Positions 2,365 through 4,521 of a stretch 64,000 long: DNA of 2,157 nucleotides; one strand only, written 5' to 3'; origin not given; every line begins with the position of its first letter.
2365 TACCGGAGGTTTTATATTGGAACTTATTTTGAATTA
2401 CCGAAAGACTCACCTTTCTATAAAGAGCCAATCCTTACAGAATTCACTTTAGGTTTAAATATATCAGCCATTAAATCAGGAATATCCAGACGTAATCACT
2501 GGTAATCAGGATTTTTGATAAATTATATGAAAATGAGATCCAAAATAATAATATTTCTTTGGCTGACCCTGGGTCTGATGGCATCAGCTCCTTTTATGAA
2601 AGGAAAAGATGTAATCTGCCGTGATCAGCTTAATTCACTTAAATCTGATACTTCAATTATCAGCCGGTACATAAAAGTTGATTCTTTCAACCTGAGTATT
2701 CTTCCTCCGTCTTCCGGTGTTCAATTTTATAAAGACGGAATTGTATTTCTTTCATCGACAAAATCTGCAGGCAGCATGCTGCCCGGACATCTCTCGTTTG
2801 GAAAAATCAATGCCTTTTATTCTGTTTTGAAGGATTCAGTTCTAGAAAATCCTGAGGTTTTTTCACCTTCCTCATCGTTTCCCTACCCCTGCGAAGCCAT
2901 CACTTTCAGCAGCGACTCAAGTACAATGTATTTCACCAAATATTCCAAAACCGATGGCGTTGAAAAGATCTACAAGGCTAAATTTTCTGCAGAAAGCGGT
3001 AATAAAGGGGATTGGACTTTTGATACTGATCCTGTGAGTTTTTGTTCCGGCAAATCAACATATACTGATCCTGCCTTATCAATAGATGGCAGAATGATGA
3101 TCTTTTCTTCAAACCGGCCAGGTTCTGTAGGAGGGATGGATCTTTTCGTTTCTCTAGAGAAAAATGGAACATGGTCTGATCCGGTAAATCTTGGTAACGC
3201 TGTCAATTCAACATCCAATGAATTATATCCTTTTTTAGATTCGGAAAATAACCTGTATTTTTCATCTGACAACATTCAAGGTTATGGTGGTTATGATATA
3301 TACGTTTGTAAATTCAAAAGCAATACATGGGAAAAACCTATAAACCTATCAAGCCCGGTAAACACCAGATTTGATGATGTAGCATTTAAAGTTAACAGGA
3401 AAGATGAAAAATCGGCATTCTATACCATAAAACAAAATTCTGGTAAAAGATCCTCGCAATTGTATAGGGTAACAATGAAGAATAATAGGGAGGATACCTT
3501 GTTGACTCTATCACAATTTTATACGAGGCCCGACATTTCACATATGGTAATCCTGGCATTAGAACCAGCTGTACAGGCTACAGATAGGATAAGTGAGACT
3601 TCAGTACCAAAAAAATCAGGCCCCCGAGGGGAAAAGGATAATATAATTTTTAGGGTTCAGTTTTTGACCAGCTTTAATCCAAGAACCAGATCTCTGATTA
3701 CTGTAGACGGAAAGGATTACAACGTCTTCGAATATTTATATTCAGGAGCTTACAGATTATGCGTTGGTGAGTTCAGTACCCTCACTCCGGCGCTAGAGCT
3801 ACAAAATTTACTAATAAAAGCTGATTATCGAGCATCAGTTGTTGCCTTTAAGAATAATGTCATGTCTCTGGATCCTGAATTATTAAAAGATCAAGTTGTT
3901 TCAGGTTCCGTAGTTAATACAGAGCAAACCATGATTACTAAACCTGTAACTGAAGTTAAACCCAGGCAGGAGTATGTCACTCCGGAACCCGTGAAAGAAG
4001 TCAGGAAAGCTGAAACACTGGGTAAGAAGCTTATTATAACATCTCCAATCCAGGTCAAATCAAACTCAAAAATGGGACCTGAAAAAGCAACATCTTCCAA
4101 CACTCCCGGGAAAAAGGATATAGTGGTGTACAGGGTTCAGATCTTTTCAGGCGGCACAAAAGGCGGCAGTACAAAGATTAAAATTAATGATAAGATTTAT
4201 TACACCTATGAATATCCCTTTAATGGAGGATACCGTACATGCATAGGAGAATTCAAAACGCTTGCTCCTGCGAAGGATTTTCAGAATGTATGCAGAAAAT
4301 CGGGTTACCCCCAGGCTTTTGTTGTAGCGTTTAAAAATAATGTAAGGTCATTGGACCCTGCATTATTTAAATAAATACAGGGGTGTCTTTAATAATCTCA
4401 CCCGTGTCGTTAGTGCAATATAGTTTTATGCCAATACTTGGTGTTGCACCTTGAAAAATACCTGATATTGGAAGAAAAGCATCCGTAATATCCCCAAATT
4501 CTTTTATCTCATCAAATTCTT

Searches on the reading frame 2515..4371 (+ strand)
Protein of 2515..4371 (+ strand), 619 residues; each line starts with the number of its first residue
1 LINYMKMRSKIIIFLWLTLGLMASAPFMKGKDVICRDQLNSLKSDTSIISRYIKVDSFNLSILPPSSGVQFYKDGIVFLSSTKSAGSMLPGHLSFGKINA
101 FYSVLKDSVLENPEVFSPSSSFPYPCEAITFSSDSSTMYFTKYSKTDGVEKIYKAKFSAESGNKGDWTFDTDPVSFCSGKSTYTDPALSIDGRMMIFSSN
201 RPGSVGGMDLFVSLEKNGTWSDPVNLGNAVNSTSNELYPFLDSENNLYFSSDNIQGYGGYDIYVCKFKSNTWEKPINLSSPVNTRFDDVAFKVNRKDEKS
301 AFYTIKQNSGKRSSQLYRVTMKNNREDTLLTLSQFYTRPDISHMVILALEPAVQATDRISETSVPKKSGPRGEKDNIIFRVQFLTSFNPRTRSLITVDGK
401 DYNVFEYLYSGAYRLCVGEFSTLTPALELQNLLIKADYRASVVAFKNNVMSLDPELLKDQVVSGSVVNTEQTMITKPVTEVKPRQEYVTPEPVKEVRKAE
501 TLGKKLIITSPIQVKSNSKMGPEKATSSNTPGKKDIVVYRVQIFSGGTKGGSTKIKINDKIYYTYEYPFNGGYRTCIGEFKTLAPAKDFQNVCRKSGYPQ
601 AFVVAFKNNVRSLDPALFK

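Call 61: search_protein_families(library=pfam, proteins=[window:2515-4371:+], max_evalue=0.00001)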
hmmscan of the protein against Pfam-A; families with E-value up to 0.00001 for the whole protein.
window:2515-4371:+ (619 aa): 1 family
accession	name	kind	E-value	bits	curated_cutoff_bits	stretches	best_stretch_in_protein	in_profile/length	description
PF07676.18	PD40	-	2.8e-09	37.1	20.9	0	184-212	12-38/38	WD40-like Beta Propeller Repeat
